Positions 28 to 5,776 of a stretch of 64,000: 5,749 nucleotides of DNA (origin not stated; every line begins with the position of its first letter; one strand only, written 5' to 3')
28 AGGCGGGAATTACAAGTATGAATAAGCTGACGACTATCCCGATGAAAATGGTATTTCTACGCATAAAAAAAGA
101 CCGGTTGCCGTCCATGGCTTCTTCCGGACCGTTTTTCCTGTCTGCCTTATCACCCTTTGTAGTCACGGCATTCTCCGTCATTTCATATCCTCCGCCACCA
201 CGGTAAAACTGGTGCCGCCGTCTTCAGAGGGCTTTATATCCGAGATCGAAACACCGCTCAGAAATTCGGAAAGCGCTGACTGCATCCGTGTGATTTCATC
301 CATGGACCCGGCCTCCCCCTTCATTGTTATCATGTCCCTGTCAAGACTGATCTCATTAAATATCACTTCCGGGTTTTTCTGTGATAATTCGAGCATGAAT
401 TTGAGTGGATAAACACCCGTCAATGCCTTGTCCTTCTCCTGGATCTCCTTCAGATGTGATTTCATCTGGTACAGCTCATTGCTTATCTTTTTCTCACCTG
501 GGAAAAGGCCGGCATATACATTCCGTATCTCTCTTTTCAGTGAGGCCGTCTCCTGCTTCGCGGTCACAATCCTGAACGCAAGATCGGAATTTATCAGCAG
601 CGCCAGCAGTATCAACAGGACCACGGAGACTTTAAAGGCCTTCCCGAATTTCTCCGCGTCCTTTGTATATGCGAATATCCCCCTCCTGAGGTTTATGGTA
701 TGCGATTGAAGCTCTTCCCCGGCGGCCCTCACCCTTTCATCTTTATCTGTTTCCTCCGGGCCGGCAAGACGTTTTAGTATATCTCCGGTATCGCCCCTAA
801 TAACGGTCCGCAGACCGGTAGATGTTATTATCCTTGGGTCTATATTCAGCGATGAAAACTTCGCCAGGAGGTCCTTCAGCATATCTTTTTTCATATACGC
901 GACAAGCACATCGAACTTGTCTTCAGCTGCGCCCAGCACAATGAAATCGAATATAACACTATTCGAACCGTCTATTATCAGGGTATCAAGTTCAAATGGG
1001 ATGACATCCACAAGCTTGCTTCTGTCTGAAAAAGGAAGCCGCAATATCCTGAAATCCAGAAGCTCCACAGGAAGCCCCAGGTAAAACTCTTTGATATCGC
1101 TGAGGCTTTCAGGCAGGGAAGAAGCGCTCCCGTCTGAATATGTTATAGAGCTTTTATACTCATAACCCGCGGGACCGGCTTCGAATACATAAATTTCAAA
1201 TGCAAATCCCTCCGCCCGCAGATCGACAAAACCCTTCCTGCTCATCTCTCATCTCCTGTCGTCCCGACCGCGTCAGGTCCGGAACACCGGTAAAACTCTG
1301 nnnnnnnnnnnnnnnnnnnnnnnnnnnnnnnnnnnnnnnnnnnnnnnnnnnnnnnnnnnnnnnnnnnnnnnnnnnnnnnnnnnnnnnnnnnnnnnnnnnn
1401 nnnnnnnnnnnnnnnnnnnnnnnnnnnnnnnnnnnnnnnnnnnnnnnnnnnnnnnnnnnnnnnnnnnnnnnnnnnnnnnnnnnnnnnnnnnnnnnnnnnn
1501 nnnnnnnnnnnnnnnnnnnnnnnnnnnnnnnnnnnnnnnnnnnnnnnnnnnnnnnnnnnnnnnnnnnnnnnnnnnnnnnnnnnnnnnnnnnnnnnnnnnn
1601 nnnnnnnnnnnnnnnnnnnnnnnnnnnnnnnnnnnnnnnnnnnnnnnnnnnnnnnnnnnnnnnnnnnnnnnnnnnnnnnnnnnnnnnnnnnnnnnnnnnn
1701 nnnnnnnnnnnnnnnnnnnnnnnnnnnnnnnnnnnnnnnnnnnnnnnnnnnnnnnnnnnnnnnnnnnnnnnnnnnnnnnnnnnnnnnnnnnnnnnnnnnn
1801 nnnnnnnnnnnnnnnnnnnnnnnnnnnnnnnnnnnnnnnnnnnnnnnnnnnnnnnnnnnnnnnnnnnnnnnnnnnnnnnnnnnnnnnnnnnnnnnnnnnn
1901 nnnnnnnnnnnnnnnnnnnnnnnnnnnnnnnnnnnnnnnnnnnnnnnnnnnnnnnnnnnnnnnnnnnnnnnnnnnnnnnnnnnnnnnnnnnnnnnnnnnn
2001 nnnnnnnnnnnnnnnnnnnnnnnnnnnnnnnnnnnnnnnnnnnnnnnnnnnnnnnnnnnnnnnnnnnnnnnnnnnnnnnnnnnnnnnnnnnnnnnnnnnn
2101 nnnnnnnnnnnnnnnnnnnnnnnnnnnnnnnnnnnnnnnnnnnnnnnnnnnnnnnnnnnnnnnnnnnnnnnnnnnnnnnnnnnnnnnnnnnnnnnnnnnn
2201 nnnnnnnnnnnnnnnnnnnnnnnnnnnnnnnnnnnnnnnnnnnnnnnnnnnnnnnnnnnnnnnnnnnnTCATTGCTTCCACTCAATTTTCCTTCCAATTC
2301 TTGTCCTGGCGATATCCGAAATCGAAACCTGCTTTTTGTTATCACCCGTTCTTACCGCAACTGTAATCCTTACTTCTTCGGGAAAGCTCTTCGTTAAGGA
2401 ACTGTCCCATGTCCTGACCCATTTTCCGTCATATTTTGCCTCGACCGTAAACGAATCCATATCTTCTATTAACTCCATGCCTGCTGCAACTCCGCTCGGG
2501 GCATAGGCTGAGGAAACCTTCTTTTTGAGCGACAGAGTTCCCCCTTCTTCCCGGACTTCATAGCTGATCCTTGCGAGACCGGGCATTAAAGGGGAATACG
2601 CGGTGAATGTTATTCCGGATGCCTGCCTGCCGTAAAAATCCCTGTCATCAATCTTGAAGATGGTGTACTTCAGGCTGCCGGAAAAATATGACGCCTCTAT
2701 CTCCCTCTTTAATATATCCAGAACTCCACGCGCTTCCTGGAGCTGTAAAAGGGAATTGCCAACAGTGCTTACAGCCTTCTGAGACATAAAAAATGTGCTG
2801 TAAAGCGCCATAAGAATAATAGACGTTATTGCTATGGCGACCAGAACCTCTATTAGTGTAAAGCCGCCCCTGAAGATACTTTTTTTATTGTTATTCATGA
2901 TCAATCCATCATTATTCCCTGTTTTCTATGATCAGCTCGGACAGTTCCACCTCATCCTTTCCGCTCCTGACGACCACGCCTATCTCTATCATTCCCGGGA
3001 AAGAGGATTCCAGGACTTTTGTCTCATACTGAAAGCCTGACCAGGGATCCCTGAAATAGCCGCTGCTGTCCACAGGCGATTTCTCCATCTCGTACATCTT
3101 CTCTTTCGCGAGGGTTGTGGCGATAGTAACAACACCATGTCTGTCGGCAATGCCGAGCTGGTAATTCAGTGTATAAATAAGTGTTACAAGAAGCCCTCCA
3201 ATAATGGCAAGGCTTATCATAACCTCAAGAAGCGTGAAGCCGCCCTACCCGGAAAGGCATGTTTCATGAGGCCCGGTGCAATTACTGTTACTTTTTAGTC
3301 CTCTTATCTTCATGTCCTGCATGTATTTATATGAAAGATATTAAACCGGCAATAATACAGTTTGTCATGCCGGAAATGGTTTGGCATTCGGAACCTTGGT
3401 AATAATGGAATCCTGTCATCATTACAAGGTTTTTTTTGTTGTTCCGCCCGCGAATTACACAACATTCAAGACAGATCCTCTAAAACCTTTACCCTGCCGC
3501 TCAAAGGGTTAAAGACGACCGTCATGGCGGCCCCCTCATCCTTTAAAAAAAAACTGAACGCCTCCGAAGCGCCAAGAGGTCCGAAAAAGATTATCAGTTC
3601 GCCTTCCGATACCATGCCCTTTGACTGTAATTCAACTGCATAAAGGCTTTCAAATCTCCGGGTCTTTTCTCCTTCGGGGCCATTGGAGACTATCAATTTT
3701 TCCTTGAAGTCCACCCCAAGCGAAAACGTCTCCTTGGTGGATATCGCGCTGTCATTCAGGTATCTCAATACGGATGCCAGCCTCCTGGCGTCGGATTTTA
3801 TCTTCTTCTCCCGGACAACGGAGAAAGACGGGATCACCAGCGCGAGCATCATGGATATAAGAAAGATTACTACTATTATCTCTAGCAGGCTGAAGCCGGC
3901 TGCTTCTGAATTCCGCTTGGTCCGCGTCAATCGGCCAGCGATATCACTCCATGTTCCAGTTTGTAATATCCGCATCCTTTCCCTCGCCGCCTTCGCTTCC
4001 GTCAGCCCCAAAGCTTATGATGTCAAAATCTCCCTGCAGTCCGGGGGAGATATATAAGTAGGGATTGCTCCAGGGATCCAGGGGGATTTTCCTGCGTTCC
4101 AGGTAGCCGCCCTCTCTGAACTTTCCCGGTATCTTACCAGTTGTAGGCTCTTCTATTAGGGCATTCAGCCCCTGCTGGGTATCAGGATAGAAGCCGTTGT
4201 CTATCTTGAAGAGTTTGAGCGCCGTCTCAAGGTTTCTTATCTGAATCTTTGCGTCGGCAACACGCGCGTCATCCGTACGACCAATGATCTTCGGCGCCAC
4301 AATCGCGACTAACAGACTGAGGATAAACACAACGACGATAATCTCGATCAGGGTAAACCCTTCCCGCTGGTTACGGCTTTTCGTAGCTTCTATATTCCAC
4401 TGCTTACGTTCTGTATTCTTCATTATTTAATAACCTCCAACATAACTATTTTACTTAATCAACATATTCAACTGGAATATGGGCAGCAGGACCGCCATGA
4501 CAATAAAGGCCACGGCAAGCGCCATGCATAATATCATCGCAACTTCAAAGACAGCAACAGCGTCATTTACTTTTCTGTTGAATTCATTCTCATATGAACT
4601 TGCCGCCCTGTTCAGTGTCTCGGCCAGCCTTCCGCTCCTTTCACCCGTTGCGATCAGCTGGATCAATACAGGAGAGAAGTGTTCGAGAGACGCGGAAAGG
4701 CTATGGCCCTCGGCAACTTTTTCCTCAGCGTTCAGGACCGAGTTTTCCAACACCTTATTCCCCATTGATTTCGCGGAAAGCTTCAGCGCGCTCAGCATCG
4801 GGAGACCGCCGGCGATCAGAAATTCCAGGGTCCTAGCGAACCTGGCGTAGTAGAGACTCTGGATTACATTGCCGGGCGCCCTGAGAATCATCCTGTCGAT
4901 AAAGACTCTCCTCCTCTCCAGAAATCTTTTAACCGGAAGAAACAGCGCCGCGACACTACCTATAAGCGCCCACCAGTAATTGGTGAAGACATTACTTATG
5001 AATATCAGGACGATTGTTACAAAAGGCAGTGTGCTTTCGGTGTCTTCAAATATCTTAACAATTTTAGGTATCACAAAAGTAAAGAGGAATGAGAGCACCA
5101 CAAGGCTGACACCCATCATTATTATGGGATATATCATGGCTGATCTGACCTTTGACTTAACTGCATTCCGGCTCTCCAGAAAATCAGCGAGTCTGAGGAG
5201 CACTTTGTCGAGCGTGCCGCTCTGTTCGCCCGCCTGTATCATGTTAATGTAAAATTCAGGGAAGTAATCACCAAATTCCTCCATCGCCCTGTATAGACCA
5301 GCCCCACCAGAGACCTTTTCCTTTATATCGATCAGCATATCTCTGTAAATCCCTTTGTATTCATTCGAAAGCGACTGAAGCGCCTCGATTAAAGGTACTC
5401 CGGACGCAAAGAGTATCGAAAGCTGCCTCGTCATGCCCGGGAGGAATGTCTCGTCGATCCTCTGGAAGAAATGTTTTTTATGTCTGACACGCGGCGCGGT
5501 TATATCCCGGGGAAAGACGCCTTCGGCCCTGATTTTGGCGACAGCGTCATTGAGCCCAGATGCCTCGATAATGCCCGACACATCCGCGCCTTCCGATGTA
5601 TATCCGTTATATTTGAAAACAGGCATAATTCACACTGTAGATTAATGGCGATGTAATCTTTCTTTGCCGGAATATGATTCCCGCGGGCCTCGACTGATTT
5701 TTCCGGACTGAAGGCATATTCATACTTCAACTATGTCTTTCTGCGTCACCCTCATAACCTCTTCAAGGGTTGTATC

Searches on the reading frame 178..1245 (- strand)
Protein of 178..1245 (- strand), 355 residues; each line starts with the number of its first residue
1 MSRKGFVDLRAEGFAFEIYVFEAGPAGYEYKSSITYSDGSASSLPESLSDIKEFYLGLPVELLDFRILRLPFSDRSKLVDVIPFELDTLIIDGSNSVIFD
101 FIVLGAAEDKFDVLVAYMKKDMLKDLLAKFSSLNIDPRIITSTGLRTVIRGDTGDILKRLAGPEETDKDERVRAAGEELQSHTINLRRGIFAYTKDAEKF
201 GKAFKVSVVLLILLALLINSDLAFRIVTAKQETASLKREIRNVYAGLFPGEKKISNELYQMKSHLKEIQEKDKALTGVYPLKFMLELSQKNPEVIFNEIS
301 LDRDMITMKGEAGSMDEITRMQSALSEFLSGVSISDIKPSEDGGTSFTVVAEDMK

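Call 42: search_protein_families(library=ncbifam, proteins=[window:178-1245:-], max_evalue=0.00001)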
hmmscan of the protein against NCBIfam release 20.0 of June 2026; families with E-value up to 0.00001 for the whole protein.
window:178-1245:- (355 aa): 1 family
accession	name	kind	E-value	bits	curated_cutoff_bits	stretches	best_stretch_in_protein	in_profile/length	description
TIGR01709.2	typeII_sec_gspL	equivalog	1.3e-13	50.8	65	1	163-332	202-377/392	type II secretion system protein GspL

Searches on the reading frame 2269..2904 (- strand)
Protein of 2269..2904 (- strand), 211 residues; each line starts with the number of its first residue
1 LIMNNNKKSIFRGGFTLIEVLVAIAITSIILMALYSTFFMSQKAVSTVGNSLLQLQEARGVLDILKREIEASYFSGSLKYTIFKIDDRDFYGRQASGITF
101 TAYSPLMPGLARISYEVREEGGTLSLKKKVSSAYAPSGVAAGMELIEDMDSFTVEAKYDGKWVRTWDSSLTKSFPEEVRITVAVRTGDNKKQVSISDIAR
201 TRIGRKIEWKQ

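Call 42: search_protein_families(library=ncbifam, proteins=[window:2269-2904:-], max_evalue=0.00001)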
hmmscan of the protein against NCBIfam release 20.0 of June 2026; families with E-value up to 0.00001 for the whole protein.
window:2269-2904:- (211 aa): 2 families
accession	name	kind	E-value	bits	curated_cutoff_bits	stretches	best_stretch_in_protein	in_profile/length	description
TIGR02599.1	TIGR02599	subfamily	2.8e-08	33.4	256.5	1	14-84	1-71/361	Verru_Chthon cassette protein C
TIGR02532.1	IV_pilin_GFxxxE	domain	2.5e-07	30.2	16.3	1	13-35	2-24/24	prepilin-type N-terminal cleavage/methylation domain-containing protein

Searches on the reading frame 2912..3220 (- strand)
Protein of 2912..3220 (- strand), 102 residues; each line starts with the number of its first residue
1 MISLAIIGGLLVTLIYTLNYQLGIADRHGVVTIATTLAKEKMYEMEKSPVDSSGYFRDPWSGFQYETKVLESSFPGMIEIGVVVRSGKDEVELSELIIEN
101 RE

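Call 42: search_protein_families(library=ncbifam, proteins=[window:2912-3220:-], max_evalue=0.00001)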
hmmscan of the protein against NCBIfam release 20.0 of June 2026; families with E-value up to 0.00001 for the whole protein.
window:2912-3220:- (102 aa): 0 families

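Call 63: list_cluster_members(proteins=[window:2915-3220:-, window:2272-2904:-, window:1304-2281:-, window:181-1245:-, window:3469-4011:-, window:28577-29044:+, window:27647-28495:+, window:55608-56432:+, window:29795-31363:-, window:46446-47228:+])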
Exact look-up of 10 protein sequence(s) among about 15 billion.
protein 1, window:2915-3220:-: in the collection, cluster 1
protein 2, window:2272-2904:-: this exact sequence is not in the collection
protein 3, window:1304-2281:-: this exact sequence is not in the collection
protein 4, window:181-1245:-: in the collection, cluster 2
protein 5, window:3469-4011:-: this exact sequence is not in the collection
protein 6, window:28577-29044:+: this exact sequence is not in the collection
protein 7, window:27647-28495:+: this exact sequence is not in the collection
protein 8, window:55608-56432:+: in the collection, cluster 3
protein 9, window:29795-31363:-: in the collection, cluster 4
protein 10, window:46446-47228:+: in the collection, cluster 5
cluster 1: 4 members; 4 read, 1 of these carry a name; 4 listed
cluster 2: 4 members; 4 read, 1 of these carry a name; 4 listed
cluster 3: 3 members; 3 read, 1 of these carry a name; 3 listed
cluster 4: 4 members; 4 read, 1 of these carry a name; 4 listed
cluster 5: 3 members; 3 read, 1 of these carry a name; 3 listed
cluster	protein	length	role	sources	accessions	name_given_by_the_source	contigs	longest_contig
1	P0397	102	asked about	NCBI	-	-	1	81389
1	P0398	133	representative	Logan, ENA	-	-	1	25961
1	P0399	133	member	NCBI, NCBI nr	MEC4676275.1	MAG: type II secretion system protein [Nitrospirota bacterium] | type II secretion system protein [Nitrospirota bacterium]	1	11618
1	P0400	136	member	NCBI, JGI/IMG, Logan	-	-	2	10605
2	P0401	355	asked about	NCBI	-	-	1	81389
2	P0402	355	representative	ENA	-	-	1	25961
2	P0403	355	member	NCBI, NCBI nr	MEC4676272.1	MAG: GspL/Epsl periplasmic domain-containing protein [Nitrospirota bacterium] | GspL/Epsl periplasmic domain-containing protein [Nitrospirota bacterium]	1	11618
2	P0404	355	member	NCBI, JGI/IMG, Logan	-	-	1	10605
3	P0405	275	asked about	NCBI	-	-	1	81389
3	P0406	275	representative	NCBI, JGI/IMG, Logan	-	-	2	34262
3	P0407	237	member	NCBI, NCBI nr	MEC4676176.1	MAG: hypothetical protein VST72_04525 [Nitrospirota bacterium] | hypothetical protein [Nitrospirota bacterium]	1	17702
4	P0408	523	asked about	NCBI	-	-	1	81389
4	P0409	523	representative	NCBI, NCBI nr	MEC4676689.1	MAG: citramalate synthase [Nitrospirota bacterium] | citramalate synthase [Nitrospirota bacterium]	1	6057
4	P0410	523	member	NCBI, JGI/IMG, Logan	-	-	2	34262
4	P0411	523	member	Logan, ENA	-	-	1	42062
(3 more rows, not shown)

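Call 65: find_encoding_contigs(protein=P0400, flank=10000, max_places=4)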
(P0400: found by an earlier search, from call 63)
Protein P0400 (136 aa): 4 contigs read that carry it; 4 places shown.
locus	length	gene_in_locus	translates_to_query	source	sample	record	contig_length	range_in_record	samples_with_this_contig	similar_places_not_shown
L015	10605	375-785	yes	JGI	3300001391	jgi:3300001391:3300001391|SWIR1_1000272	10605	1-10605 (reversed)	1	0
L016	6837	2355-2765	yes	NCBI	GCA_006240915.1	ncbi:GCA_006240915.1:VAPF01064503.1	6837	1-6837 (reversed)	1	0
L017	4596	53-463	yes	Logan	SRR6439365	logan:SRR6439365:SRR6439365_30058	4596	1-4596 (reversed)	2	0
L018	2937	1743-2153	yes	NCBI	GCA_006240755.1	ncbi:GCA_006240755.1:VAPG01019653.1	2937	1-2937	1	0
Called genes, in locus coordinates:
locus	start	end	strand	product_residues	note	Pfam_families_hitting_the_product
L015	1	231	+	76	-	?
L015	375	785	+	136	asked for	PF07963:N_methyl (faint)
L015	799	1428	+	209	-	PF07963:N_methyl, PF11612:T2SSJ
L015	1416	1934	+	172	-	-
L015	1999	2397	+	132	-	PF12836:HHH_3 (faint), PF03934:T2SSK (weak)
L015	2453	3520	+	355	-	PF12693:GspL_C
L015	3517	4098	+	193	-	-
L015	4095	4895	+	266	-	-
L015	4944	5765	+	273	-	PF01040:UbiA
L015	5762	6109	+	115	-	PF02441:Flavoprotein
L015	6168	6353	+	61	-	PF02441:Flavoprotein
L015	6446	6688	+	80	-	-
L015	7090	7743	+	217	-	-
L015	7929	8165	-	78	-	PF12732:YtxH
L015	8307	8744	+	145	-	-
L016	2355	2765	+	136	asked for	PF07963:N_methyl (faint)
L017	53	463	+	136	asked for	PF07963:N_methyl (faint)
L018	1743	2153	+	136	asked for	PF07963:N_methyl (faint)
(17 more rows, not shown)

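Call 72: find_encoding_contigs(protein=P0410, flank=10000, max_places=3)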
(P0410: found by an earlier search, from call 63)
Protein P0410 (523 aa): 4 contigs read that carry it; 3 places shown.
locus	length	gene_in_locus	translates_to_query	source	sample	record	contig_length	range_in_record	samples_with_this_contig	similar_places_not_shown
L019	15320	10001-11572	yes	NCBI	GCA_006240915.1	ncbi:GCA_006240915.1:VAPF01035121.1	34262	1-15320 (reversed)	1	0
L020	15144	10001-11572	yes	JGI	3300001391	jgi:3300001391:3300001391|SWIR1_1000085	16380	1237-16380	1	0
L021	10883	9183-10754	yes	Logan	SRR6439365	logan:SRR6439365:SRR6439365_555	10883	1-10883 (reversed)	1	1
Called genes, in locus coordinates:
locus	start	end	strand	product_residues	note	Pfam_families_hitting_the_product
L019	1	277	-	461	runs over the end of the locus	PF00890:FAD_binding_2 (faint), PF01134:GIDA (weak), PF01262:AlaDh_PNT_C (faint), PF07992:Pyr_redox_2, PF12831:FAD_oxidored (weak), PF13738:Pyr_redox_3, PF00070:Pyr_redox, PF02852:Pyr_redox_dim, +5 more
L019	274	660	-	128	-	PF01597:GCV_H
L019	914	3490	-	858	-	PF01624:MutS_I, PF05188:MutS_II, PF05192:MutS_III, PF05190:MutS_IV, PF00488:MutS_V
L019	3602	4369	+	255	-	PF01503:PRA-PH (faint), PF03819:MazG, PF12643:MazG-like (faint), PF03819:MazG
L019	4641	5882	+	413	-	PF05810:NinF, PF00291:PALP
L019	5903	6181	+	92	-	PF02597:ThiS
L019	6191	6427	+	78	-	PF09383:NIL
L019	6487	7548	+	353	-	PF00291:PALP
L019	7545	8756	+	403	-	PF01676:Metalloenzyme, PF10143:PhosphMutase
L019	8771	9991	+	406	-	PF00696:AA_kinase, PF01842:ACT, PF22468:ACT_9, PF13840:ACT_7, PF22468:ACT_9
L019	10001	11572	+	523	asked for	PF00682:HMGL-like, PF22617:HCS_D2, PF08502:LeuA_dimer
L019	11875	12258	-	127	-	PF00583:Acetyltransf_1, PF13673:Acetyltransf_10, PF13508:Acetyltransf_7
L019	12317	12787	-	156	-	PF01558:POR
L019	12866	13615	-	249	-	PF02775:TPP_enzyme_C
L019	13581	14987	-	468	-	PF13426:PAS_9 (weak), PF13185:GAF_2 (weak), PF00990:GGDEF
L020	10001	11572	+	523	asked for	PF00682:HMGL-like, PF22617:HCS_D2, PF08502:LeuA_dimer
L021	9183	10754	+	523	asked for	PF00682:HMGL-like, PF22617:HCS_D2, PF08502:LeuA_dimer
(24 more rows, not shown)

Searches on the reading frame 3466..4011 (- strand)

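Call 42: search_protein_families(library=ncbifam, proteins=[window:3466-4011:-], max_evalue=0.00001)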
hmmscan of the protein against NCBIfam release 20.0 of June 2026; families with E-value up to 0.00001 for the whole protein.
window:3466-4011:- (181 aa): 5 families
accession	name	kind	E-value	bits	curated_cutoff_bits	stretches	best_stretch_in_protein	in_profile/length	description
TIGR01708.2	typeII_sec_gspH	equivalog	2e-12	47.4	80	1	38-109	2-74/169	type II secretion system minor pseudopilin GspH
NF040982.1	ComGD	equivalog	2.9e-08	34.2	70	1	38-176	2-138/139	competence type IV pilus minor pilin ComGD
NF007800.0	PRK10506.1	equivalog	4.9e-07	29.7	158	1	34-176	5-151/163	prepilin peptidase-dependent protein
NF047827.1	T3SSXpsH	equivalog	9.4e-07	28.7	160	1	39-176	2-139/145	type II secretion system protein XpsH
TIGR02596.1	TIGR02596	subfamily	7.8e-06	26.1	70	0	40-117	1-76/196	Verru_Chthon cassette protein D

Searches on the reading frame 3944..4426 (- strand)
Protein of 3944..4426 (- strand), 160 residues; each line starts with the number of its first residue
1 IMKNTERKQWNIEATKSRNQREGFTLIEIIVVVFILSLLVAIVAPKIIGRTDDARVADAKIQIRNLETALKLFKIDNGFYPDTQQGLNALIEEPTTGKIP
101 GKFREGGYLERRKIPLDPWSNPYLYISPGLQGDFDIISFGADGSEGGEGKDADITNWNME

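Call 42: search_protein_families(library=ncbifam, proteins=[window:3944-4426:-], max_evalue=0.00001)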
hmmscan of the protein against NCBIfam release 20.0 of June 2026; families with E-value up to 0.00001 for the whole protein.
window:3944-4426:- (160 aa): 5 families
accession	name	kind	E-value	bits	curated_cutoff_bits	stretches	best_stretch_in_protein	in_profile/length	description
TIGR01710.1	typeII_sec_gspG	equivalog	1.3e-49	167.7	88.85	1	23-158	2-134/134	type II secretion system major pseudopilin GspG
NF040999.1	pilin_ComGC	equivalog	5e-08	33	75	1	22-85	2-65/84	competence type IV pilus major pilin ComGC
NF041775.1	typeIV_PilA_Myxo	equivalog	7.2e-07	29.4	400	1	20-80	9-69/214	type IV pilin protein PilA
NF007862.0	PRK10574.1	equivalog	8.7e-07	29.2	138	1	19-95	2-78/145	prepilin peptidase-dependent pilin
TIGR02532.1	IV_pilin_GFxxxE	domain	9.2e-06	25.3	16.3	0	22-44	2-24/24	prepilin-type N-terminal cleavage/methylation domain-containing protein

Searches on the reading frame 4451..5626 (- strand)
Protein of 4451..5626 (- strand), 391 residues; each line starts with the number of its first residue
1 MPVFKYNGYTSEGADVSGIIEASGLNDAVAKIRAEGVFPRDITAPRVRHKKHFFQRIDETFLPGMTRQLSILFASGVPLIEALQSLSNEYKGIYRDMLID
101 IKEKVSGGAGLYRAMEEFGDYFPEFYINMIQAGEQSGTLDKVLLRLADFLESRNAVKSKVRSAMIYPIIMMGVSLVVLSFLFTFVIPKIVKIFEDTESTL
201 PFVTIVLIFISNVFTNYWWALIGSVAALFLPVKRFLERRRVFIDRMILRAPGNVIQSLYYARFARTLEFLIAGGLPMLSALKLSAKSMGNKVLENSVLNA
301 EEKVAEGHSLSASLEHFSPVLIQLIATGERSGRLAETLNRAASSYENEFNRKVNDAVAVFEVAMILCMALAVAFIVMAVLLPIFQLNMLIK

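Call 42: search_protein_families(library=ncbifam, proteins=[window:4451-5626:-], max_evalue=0.00001)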
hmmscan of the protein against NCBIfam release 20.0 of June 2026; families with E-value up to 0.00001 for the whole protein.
window:4451-5626:- (391 aa): 6 families
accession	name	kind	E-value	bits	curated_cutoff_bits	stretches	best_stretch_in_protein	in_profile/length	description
TIGR02120.1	GspF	equivalog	6.2e-116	387.9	424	1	4-390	1-401/401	type II secretion system inner membrane protein GspF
NF047826.1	T3SSXpsF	equivalog_domain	2.8e-68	230.6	650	1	1-388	1-402/405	type II secretion system protein XpsF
NF052606.1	T4PiliAsmPilCMyx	equivalog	2.1e-66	224.5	700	1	2-390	20-418/419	type IV pilus assembly protein PilC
NF052607.1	T4PiliAsmPilCThrm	equivalog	8.9e-65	219.3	700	1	1-386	1-400/406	type IV pilus assembly protein PilC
NF007861.0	PRK10573.1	equivalog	2.4e-59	201.4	401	1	3-389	6-397/401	protein transport protein HofC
NF041012.2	T4P_ComGB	equivalog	5.4e-37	127.9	240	1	67-386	8-330/332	competence type IV pilus assembly protein ComGB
